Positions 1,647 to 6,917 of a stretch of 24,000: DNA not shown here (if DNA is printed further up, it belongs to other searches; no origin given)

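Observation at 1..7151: Minor-pilin pair + giant secreted vWA protein + orphan ComFB: candidate PilY1-like tip-adhesin module of a Gram-positive type IV pilus/pseudopilus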

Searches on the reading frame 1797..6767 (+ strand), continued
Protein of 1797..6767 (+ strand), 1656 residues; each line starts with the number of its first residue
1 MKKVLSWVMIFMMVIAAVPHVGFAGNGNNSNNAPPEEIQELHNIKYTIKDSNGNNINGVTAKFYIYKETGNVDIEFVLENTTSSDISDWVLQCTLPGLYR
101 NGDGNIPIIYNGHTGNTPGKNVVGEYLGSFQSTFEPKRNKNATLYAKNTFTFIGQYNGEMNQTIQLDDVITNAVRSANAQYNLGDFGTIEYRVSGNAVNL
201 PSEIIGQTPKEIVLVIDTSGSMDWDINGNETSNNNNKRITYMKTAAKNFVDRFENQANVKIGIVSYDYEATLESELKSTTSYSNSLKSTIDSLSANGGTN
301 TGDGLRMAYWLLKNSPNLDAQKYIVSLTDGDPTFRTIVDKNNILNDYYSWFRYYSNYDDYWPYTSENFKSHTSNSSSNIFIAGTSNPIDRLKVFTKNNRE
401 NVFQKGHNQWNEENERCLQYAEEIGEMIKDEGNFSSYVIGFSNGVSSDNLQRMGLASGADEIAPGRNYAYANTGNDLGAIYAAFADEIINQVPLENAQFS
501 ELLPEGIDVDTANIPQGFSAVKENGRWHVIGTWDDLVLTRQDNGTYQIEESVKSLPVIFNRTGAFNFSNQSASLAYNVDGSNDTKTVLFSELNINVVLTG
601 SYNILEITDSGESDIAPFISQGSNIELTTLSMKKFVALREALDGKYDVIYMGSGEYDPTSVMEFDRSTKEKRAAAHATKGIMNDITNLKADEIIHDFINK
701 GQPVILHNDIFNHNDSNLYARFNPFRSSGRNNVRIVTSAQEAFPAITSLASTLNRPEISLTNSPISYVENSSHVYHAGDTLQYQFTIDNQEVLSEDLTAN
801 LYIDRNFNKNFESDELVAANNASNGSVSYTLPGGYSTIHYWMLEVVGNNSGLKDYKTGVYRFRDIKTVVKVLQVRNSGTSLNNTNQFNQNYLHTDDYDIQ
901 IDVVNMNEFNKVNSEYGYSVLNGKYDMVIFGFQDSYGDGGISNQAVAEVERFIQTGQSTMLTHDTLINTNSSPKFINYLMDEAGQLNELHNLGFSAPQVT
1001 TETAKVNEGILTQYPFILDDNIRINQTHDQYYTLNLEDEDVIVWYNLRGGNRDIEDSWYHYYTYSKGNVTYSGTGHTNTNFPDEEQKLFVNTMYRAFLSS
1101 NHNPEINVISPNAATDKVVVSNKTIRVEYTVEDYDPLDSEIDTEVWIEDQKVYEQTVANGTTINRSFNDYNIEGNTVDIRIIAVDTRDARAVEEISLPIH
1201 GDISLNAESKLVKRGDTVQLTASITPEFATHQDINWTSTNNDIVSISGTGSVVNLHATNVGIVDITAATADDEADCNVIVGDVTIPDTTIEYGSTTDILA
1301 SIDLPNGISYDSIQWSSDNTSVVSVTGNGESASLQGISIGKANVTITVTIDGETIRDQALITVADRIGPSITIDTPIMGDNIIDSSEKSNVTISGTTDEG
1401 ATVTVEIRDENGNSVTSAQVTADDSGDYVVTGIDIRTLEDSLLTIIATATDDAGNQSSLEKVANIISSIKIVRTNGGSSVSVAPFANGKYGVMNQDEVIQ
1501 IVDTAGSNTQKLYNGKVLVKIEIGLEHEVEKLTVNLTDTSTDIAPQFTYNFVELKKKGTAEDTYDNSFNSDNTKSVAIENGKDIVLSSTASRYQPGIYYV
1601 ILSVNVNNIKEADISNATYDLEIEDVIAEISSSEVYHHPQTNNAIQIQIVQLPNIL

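Call 26: search_protein_families(library=pfam, proteins=[L001:26-1732:+, L001:1695-2945:+, L001:2973-3401:+, L001:3765-6434:+, L001:6469-7836:+, L001:7853-9241:+, L001:15098-17059:-, L001:17078-17830:-, L001:17827-18303:-, L001:18526-19566:+], max_evalue=0.01)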
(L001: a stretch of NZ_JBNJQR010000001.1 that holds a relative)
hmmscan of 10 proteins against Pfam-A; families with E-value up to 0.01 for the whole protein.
L001:26-1732:+ (568 aa): 1 family
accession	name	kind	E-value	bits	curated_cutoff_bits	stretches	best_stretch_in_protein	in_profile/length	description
PF07228.17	SpoIIE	-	8.2e-41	140.5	25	1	366-552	6-191/192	Stage II sporulation protein E (SpoIIE)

L001:1695-2945:+ (416 aa): 1 family
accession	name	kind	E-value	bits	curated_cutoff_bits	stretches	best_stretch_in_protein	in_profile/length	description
PF13581.12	HATPase_c_2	-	2.5e-11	44.1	27.4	1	298-412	7-125/127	Histidine kinase-like ATPase domain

L001:2973-3401:+ (142 aa): 2 families
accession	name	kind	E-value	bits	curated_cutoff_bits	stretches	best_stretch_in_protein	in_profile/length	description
PF01740.26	STAS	-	1.6e-11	44.3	22.6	1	40-129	5-97/106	STAS domain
PF13466.11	STAS_2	-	5.5e-08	33.3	29.2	1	49-125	3-79/80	STAS domain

L001:3765-6434:+ (889 aa): 9 families
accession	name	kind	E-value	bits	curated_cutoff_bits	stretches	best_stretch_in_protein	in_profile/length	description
PF00133.28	tRNA-synt_1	-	5e-154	513.5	22.7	1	25-570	1-410/414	tRNA synthetases class I (I, L, M and V)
PF08264.19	Anticodon_1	-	7.4e-47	159.4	25.1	1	617-764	1-147/148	Anticodon-binding domain of tRNA ligase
PF09334.17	tRNA-synt_1g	-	7.3e-29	101.1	20.1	2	366-590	181-385/391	tRNA synthetases class I (M)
PF10458.14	Val_tRNA-synt_C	-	1.7e-22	79.9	25.9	1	823-888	1-66/66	Valyl tRNA synthetase tRNA binding arm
PF13603.12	tRNA-synt_1_2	-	3.7e-12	46.5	25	1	251-312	85-146/185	Leucyl-tRNA synthetase, editing domain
PF01406.26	tRNA-synt_1e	-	2.5e-06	27.5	27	1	518-563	237-282/301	tRNA synthetases class I (C) catalytic domain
PF16326.10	ABC_tran_CTD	-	0.00065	20.3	32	1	826-887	8-67/69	ABC transporter C-terminal domain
PF20097.4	DUF6487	-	0.0022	18.8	24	0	388-437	17-64/67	Domain of unknown function (DUF6487)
PF01921.24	tRNA-synt_1f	-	0.0061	16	27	0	525-578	273-325/360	tRNA synthetases class I (K)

L001:6469-7836:+ (455 aa): 2 families
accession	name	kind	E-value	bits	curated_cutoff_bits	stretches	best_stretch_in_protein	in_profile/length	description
PF08245.18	Mur_ligase_M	-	1.9e-16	61.1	24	1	55-286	1-199/200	Mur ligase middle domain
PF02875.26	Mur_ligase_C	-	4.7e-14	53.8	28.4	1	314-440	1-126/127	Mur ligase, glutamate ligase domain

L001:7853-9241:+ (462 aa): 3 families
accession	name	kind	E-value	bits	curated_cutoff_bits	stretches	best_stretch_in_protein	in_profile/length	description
PF08245.18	Mur_ligase_M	-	6.8e-30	105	24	1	111-294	1-199/200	Mur ligase middle domain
PF01225.30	Mur_ligase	-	6.4e-28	97.4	21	1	8-106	1-94/95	Mur ligase family, catalytic domain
PF02875.26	Mur_ligase_C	-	6.8e-25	88.8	28.4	1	317-447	1-127/127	Mur ligase, glutamate ligase domain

L001:15098-17059:- (653 aa): 0 families

L001:17078-17830:- (250 aa): 1 family
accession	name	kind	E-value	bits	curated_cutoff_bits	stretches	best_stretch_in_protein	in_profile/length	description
PF07963.17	N_methyl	-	0.002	18.1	21.2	1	17-39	5-27/27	Prokaryotic N-terminal methylation motif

L001:17827-18303:- (158 aa): 1 family
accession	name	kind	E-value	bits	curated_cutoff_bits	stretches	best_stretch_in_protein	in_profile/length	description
PF07963.17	N_methyl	-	0.0019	18.2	21.2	1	7-31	1-25/27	Prokaryotic N-terminal methylation motif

L001:18526-19566:+ (346 aa): 5 families
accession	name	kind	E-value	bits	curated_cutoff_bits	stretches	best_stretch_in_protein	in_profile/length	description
PF09570.16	RE_SinI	-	0.00037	20.3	22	1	105-160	80-134/218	SinI restriction endonuclease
PF01757.29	Acyl_transf_3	-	0.0018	17.8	31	1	21-94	182-259/326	Acyltransferase domain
PF14264.12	Glucos_trans_II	-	0.0022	17.7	30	1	20-98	45-121/317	Glucosyl transferase GtrII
PF22285.2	DUF6962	-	0.0046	17.4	27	1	13-100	60-145/198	Family of unknown function (DUF6962)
PF03706.18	LPG_synthase_TM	-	0.0061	16.5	33.4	1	49-119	119-189/302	Lysylphosphatidylglycerol synthase TM region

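Call 49: search_protein_families(library=ncbifam, proteins=[window:1797-6767:+, L075:6659-9067:+, L075:5775-6647:+, L075:9119-9712:+, L001:15098-17059:-], max_evalue=0.01)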
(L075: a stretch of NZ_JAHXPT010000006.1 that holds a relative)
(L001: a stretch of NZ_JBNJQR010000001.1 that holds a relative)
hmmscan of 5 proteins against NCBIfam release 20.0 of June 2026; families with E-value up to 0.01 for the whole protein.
window:1797-6767:+ (1656 aa): 2 families
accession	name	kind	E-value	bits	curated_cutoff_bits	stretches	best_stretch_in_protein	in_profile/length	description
NF033510.3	Ca_tandemer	repeat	3.6e-10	40.1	50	1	1365-1457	7-96/96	Ca2+-stabilized repeat-containing adhesin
TIGR03788.1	marine_srt_targ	equivalog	6.3e-05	21.6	551.65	1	207-330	269-379/629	marine proteobacterial sortase target protein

L075:6659-9067:+ (802 aa): 0 families

L075:5775-6647:+ (290 aa): 9 families
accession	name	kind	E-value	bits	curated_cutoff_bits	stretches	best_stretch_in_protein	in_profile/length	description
NF047828.1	T3SSXpsI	equivalog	4.8e-08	33.1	150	1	7-60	1-54/132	type II secretion system protein XpsI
TIGR02532.1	IV_pilin_GFxxxE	domain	1.1e-05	25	16.3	1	7-29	1-23/24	prepilin-type N-terminal cleavage/methylation domain-containing protein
TIGR02523.1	type_IV_pilV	equivalog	3.7e-05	24.2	52.2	1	7-77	1-70/139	type IV pilus modification protein PilV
NF041013.1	T4P_ComGE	equivalog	0.0001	22.3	49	1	5-49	1-45/83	competence type IV pilus minor pilin ComGE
NF041002.1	pilin_ComGF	equivalog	0.00024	21.3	80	1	7-65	1-61/139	competence type IV pilus minor pilin ComGF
TIGR01708.2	typeII_sec_gspH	equivalog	0.00029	20.9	80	1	7-50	1-41/169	type II secretion system minor pseudopilin GspH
TIGR01711.1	gspJ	equivalog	0.00073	19.4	64.85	1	8-47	1-40/192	type II secretion system minor pseudopilin GspJ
NF007800.0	PRK10506.1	equivalog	0.0025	17.7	158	1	4-30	5-32/163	prepilin peptidase-dependent protein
NF038303.1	EPS_HpsB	equivalog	0.0028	17.7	150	1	7-67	2-62/211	hormogonium polysaccharide secretion pseudopilin HpsB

L075:9119-9712:+ (197 aa): 4 families
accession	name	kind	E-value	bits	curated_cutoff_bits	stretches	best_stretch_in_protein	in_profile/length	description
TIGR02532.1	IV_pilin_GFxxxE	domain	0.00016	21.4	16.3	1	26-47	2-23/24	prepilin-type N-terminal cleavage/methylation domain-containing protein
NF033483.0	PknB_PASTA_kin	equivalog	0.00037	19.7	450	1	25-178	330-481/563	Stk1 family PASTA domain-containing Ser/Thr kinase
TIGR01708.2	typeII_sec_gspH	equivalog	0.0027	17.7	80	1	26-54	2-30/169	type II secretion system minor pseudopilin GspH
NF041013.1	T4P_ComGE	equivalog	0.0056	16.8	49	1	23-67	1-45/83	competence type IV pilus minor pilin ComGE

L001:15098-17059:- (653 aa): 0 families

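Call 57: search_solved_structures(query=window:1797-6767:+, max_evalue=0.01)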
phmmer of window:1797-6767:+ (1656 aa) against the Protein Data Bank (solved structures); distinct sequences matched with E-value up to 0.01: 5.
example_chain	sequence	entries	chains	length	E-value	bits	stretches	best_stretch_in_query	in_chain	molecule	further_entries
7b7p_A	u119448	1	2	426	5.2e-11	43.8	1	203-335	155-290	Type IV pilus biogenesis protein PilB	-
7ba2_A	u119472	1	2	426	6e-10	40.3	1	203-335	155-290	Type IV pilus biogenesis protein PilB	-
7z47_G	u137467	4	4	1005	2.3e-08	35.1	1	1191-1273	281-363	Surface protein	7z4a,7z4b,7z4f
6xi3_AAA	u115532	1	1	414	2.9e-07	31.4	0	1380-1458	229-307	Large adhesion protein (Lap) involved in biofilm formation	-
7quz_AAA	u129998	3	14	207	2.4e-06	28.3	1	1197-1320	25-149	Beta-1,3-glucanase bglH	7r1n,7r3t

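Call 64: search_solved_structures(query=A3, max_evalue=1)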
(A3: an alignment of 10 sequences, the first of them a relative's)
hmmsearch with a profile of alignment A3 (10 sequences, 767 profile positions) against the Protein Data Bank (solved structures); distinct sequences matched with E-value up to 1: 2.
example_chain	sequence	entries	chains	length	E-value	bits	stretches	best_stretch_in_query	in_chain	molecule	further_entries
3qz0_A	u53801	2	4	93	0.36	12.6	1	117-176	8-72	Factor H binding protein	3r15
7tgg_A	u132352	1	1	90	0.67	11.7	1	5-65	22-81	Geopilin domain 1 protein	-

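Call 65: search_protein_families(library=pfam, alignment_id=A3, max_evalue=0.1)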
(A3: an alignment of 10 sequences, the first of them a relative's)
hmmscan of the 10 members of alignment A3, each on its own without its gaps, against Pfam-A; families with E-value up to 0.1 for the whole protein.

A. member 1, L075:6659-9067:+ (802 aa): 0 families

B. families by the number of members that match (of 10 scanned): 3 families
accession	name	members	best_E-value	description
PF10833.13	DUF2572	8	2.7e-07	Protein of unknown function (DUF2572)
PF14341.11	PilX_N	6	1.6e-06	PilX N-terminal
PF04519.19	Bactofilin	2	3.9e-05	Polymer-forming cytoskeletal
